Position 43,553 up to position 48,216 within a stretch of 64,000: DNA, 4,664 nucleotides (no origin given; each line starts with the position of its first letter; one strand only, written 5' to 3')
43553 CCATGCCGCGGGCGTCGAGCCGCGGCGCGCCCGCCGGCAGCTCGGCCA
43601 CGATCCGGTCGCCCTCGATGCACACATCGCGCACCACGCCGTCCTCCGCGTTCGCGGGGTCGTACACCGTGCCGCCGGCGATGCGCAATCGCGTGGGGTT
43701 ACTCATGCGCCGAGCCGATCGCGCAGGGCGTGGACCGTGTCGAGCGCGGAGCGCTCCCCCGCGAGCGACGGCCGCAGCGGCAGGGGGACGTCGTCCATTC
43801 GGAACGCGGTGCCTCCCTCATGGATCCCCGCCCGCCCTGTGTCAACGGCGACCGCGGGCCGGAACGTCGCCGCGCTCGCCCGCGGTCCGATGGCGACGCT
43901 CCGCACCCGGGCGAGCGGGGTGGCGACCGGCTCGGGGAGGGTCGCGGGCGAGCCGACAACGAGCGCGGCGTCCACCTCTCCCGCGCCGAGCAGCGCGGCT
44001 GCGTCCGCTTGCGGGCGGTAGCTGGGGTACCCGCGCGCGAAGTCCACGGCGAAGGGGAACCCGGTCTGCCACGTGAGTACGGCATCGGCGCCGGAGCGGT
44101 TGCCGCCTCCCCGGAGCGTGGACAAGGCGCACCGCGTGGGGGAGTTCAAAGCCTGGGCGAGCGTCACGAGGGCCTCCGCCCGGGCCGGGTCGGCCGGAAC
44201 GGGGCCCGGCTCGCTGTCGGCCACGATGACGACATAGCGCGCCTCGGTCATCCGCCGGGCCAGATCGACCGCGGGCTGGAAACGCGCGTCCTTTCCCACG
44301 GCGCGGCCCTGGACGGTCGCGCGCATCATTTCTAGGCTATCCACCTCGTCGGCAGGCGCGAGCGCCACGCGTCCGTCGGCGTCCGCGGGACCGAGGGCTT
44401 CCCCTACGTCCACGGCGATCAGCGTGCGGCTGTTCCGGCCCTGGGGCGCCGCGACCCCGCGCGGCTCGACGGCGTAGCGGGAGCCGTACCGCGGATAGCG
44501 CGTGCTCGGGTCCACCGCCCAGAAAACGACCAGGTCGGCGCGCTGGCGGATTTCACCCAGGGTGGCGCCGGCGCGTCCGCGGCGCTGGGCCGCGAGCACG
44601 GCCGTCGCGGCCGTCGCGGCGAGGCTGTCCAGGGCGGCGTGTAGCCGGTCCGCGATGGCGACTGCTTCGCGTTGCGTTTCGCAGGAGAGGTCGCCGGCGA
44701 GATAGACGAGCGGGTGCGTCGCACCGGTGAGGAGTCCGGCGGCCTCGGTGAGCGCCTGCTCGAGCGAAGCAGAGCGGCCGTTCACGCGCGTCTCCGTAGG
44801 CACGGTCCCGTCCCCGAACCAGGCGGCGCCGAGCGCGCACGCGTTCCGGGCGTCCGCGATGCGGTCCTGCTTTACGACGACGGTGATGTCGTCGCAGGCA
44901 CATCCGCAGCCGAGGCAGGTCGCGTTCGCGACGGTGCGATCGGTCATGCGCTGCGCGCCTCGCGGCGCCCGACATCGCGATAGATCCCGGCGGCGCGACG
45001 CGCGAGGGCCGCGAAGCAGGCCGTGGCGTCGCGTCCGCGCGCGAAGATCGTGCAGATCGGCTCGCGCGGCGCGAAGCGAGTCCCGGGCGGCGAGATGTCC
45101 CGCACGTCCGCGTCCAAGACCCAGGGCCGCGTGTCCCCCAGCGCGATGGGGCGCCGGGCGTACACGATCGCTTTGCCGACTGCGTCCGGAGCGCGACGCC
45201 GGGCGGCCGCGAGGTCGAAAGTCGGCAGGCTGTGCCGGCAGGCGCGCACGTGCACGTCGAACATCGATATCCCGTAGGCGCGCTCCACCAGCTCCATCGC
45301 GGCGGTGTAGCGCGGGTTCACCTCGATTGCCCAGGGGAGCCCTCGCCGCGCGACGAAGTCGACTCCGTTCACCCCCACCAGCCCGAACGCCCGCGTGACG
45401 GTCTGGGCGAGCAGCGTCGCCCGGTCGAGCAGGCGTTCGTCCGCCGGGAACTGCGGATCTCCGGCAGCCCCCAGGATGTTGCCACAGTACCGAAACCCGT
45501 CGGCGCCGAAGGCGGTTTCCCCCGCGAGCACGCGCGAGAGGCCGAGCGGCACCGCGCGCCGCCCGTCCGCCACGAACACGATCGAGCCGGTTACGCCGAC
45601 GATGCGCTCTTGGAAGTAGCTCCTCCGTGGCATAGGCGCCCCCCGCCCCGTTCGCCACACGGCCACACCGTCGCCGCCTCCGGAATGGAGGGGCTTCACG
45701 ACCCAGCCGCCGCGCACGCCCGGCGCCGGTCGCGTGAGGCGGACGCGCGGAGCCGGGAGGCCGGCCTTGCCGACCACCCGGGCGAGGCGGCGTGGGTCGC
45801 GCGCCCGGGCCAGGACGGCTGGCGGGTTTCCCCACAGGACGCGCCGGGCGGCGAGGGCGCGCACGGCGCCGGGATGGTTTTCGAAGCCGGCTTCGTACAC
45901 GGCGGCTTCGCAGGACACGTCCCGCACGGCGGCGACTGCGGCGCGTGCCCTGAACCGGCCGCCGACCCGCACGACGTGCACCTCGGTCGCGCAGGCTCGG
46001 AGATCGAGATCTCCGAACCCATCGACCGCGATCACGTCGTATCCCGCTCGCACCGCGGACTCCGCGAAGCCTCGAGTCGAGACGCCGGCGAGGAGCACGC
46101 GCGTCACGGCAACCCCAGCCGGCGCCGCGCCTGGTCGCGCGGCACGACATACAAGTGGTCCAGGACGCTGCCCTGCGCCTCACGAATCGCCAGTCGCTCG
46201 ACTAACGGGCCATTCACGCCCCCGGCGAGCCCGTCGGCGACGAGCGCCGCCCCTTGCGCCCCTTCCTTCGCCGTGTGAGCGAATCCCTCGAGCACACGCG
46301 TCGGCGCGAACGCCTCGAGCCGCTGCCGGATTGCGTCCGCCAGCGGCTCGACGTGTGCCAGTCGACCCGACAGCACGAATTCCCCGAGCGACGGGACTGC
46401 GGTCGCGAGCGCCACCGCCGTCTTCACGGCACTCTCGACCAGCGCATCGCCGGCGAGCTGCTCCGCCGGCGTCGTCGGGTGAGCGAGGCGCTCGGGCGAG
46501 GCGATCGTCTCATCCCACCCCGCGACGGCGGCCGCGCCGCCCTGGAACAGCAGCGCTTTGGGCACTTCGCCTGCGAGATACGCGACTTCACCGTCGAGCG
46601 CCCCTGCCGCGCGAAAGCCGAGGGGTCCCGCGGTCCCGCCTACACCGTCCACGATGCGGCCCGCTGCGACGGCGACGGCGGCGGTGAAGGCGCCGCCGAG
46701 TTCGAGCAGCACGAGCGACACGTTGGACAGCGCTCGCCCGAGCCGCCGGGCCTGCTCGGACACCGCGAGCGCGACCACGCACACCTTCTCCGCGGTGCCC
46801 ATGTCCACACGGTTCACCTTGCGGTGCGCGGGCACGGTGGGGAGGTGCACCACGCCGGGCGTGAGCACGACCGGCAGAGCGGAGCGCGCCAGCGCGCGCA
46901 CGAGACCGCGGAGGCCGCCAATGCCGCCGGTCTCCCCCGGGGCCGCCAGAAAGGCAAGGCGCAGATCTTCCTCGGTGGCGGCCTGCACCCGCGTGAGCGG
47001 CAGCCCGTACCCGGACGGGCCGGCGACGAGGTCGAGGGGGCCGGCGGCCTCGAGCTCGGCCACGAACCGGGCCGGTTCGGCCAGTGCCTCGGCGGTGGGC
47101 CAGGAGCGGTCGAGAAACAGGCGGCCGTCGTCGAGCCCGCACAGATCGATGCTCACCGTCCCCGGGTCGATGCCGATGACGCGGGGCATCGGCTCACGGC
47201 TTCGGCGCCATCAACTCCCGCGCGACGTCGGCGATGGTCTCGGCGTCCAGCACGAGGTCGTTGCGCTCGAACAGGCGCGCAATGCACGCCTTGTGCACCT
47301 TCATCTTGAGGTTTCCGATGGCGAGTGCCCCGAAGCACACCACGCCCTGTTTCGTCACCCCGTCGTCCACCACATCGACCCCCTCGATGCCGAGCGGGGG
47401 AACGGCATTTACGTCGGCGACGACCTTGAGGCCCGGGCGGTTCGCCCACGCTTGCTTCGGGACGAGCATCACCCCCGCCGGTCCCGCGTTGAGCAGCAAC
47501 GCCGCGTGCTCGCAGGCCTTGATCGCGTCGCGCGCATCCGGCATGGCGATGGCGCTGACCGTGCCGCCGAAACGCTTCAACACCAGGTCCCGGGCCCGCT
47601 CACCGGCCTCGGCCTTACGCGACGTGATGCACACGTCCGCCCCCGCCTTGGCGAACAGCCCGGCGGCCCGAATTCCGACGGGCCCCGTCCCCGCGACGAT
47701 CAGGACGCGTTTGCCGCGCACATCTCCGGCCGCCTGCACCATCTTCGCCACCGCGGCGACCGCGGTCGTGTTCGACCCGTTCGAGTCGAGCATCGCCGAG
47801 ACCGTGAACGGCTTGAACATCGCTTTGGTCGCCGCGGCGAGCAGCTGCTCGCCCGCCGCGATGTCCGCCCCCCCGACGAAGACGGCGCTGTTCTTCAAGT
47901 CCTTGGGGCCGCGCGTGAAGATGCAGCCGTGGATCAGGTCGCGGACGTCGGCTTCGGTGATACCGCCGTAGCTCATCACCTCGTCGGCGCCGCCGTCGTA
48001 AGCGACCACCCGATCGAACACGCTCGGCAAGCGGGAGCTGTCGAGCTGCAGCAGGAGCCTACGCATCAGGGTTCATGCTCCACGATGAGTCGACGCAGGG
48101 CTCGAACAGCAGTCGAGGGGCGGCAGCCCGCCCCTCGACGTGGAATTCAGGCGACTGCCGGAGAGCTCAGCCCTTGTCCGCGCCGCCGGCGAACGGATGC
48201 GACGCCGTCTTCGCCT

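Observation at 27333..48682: Contiguous ~21-kb H4MPT/methanofuran formaldehyde-oxidation and cofactor-biosynthesis island fused to the xox cassette near the replication origin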

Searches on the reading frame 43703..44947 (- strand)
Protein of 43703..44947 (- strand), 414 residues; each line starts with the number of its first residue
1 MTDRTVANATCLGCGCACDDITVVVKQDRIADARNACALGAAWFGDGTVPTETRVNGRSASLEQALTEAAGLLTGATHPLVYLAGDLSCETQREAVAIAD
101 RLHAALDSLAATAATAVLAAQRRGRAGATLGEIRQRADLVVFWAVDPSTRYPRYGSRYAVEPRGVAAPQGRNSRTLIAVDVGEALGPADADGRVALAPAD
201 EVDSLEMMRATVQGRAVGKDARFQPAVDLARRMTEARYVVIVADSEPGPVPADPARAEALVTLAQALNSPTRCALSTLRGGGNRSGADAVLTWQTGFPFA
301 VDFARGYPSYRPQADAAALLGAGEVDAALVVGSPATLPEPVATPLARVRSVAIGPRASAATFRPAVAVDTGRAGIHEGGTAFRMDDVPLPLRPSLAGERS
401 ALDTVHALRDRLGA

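Call 15: search_protein_families(library=ncbifam, proteins=[window:43703-44947:-], max_evalue=0.00001)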
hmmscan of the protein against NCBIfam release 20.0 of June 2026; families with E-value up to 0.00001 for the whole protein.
window:43703-44947:- (414 aa): 1 family
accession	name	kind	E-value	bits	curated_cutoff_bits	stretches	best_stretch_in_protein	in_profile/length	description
TIGR03129.1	one_C_dehyd_B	equivalog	6.8e-89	298.3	327.8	1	8-396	1-404/421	formylmethanofuran dehydrogenase subunit B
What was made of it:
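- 43703..44947 (-): fhcB (414 aa), FmdB/FwdB homologue without the metal-ligating Cys. TIGR03129 298 bits (call 15).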

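Call 44: search_solved_structures(query=window:43703-44947:-, max_evalue=0.00001, show_alignments=3)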
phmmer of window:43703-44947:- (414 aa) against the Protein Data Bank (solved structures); distinct sequences matched with E-value up to 0.00001: 5.
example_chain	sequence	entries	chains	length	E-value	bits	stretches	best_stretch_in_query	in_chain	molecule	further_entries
8rja_B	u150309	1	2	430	1.3e-56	195.6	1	6-395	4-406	Formylmethanofuran dehydrogenase subunit B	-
9sfi_Q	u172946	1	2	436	3.1e-50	174.6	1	7-401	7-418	Molybdopterin oxidoreductase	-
9sw6_J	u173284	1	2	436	6e-46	160.5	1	7-390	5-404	formylmethanofuran dehydrogenase subunit B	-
5t5i_B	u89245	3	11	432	9e-45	156.6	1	6-393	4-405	Tungsten formylmethanofuran dehydrogenase subunit B | Tungsten formylmethanofuran dehydrogenase subunit fwdB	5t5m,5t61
7bkb_H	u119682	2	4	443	5.1e-39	137.7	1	4-403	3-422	Formylmethanofuran dehydrogenase, subunit B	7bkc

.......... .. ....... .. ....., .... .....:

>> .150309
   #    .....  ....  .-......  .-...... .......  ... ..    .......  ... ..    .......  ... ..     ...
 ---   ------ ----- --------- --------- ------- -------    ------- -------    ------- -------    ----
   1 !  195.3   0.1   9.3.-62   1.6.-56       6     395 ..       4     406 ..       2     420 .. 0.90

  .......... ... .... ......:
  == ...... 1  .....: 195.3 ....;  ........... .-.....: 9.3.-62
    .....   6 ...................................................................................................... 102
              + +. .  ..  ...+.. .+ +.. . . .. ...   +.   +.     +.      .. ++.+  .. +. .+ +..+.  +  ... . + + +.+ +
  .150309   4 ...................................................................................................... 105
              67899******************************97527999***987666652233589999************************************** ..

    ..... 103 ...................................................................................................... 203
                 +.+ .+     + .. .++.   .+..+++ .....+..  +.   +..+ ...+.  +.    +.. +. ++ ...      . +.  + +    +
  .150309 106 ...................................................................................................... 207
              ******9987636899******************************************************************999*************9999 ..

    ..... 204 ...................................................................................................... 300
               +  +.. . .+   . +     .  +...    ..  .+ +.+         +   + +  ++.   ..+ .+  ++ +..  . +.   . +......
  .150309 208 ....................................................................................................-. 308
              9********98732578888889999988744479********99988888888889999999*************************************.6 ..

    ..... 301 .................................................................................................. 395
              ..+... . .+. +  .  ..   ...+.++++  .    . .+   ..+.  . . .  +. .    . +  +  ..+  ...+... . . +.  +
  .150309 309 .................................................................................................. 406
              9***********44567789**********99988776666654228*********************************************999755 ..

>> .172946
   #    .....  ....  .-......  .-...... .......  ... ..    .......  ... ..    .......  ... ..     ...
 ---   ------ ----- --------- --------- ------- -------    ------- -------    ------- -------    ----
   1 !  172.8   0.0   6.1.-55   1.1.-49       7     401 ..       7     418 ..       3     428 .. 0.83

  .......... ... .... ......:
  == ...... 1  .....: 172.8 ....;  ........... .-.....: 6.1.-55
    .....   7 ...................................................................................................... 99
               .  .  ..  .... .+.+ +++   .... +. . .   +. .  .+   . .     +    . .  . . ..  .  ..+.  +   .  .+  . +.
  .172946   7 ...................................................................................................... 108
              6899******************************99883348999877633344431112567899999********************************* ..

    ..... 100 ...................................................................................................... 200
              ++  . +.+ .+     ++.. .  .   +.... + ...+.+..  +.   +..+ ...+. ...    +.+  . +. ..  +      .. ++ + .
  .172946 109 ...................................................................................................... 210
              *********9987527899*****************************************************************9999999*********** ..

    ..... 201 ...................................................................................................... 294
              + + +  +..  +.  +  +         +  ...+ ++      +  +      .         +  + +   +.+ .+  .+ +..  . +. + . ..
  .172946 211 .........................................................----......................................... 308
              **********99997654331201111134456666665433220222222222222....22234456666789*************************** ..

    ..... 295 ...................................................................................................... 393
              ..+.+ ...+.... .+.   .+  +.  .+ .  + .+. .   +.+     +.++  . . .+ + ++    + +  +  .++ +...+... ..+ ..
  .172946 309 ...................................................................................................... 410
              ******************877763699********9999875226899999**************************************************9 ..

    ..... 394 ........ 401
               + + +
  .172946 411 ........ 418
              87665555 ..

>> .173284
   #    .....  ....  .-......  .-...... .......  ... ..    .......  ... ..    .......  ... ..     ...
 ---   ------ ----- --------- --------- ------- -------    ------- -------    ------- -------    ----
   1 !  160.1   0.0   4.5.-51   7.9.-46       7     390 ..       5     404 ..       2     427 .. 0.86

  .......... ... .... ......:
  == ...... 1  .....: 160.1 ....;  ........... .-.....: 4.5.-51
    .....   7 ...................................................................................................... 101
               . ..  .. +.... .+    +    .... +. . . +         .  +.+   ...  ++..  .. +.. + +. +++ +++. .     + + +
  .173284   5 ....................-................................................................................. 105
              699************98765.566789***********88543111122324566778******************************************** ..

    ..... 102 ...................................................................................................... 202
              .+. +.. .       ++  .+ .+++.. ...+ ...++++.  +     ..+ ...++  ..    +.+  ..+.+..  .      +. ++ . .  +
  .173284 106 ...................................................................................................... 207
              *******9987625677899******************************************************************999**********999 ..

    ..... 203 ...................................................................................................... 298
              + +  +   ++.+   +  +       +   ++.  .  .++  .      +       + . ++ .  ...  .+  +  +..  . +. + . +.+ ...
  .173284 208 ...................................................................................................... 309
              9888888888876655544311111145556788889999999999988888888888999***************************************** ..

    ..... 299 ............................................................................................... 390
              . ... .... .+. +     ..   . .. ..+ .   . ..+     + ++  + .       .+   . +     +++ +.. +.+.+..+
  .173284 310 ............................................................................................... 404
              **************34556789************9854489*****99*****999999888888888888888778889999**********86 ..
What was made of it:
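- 43703..44947 (-): Alignment to FwdB chains shows the N-terminal Cys cluster kept, while the Cys/Sec that ligates W/Mo aligns with Ala (call 44).
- On H4MPT-linked formaldehyde oxidation module (Fae-Mtd-Mch-Fhc): The Cys/Sec column of the FwdB chains aligns with Ala (call 44).
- FhcB lacks the W/Mo-ligating Cys, so the complex is a hydrolase giving formate, not a dehydrogenase (call 44). The Cys/Sec that ligates W/Mo in FwdB aligns with Ala in all three alignments shown (call 44).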

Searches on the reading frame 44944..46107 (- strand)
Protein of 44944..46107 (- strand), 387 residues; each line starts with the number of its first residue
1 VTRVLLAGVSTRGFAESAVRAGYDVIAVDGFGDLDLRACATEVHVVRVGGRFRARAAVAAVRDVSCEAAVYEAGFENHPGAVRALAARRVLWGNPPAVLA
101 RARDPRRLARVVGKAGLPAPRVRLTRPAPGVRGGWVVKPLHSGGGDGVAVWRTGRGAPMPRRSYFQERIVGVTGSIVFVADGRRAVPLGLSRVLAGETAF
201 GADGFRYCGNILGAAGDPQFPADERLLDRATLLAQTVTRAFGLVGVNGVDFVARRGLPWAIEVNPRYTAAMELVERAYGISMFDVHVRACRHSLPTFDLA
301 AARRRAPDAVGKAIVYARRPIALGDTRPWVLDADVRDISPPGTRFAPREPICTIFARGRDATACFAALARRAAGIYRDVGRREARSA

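Call 16: search_protein_families(library=ncbifam, proteins=[window:44944-46107:-], max_evalue=0.00001)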
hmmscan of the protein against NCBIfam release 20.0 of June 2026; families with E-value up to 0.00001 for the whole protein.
window:44944-46107:- (387 aa): 1 family
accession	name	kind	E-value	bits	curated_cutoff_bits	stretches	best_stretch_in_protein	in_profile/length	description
TIGR01142.1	purT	equivalog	5.9e-06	25.4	502.15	0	224-290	229-295/380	phosphoribosylglycinamide formyltransferase 2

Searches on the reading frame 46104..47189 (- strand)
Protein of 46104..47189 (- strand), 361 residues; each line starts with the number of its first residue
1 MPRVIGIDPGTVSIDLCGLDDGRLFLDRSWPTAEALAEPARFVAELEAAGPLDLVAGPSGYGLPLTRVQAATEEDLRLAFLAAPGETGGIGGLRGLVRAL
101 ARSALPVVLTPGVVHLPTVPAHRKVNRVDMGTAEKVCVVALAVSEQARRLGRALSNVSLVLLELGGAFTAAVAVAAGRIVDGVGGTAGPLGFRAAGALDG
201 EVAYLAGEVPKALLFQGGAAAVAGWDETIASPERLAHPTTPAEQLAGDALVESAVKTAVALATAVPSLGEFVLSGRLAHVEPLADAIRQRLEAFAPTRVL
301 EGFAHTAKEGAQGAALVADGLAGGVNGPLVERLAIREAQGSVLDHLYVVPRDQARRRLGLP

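Call 16: search_protein_families(library=ncbifam, proteins=[window:46104-47189:-], max_evalue=0.00001)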
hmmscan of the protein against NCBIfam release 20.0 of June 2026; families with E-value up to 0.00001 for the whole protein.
window:46104-47189:- (361 aa): 1 family
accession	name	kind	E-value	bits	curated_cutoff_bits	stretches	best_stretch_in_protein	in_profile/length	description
NF002834.0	PRK03011.1-5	subfamily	1e-08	34.7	222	1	144-303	164-332/357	butyrate kinase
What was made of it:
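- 46104..47189 (-): DUF1464 protein (361 aa), conserved H4MPT/methylofuran-linked gene of unknown step. Weak butyrate-kinase-like (ASKHA) match (call 16).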

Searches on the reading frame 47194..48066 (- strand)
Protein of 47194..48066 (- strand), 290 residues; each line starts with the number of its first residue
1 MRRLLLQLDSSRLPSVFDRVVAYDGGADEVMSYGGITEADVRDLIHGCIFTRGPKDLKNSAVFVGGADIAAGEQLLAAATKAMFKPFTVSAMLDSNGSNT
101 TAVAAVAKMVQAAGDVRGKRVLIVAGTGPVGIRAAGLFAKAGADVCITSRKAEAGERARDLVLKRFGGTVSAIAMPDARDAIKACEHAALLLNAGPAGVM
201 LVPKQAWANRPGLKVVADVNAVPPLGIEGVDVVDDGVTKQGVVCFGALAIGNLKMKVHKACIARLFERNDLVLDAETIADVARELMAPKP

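Call 16: search_protein_families(library=ncbifam, proteins=[window:47194-48066:-], max_evalue=0.00001)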
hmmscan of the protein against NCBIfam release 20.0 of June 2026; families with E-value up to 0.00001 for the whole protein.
window:47194-48066:- (290 aa): 1 family
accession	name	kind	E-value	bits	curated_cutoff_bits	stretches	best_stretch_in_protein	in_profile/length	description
NF005075.0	PRK06500.1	equivalog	5.3e-06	26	336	1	116-174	4-58/249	SDR family oxidoreductase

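Call 31: search_solved_structures(query=window:47194-48066:-, max_evalue=0.001, show_alignments=1)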
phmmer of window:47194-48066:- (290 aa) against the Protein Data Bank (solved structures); distinct sequences matched with E-value up to 0.001: 5.
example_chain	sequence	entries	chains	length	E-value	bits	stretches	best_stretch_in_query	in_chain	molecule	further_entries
6tlk_A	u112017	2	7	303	3.3e-81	275.4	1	2-287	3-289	Bifunctional protein MdtA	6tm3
6tge_A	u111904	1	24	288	7.3e-81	274.3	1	2-285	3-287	Bifunctional NADP-dependent methylenetetrahydromethanopterin dehydrogenase/methylenetetrah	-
1lu9_A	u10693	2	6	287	7.6e-81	274.2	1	2-285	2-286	Methylene Tetrahydromethanopterin Dehydrogenase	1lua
5t2u_A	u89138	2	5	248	0.00028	23.2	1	116-159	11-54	Oxidoreductase, short chain dehydrogenase/reductase family protein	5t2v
3afm_A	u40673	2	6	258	0.00037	22.8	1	115-177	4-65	Carbonyl reductase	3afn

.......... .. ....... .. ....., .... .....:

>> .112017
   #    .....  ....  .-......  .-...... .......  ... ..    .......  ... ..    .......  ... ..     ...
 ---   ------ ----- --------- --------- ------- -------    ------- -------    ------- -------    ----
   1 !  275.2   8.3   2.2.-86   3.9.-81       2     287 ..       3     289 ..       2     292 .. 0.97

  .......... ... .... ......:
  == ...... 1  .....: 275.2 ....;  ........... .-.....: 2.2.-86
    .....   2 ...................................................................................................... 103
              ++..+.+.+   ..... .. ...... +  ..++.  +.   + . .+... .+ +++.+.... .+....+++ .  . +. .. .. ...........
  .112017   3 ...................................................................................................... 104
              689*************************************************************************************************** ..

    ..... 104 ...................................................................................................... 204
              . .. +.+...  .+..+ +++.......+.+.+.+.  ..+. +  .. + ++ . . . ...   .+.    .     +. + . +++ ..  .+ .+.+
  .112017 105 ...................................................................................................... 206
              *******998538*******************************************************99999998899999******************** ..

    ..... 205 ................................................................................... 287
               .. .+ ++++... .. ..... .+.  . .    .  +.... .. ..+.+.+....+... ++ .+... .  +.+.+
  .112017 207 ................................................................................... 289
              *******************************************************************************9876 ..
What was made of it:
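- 47194..48066 (-): mtd, methylene-H4MPT dehydrogenase, MtdA-like (290 aa). 275 bits, E = 3e-81, to M. extorquens MtdA 1LU9/6TLK over the full length (call 31).
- Checked: Mtd gives 275 bits against MtdA structures (call 31).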
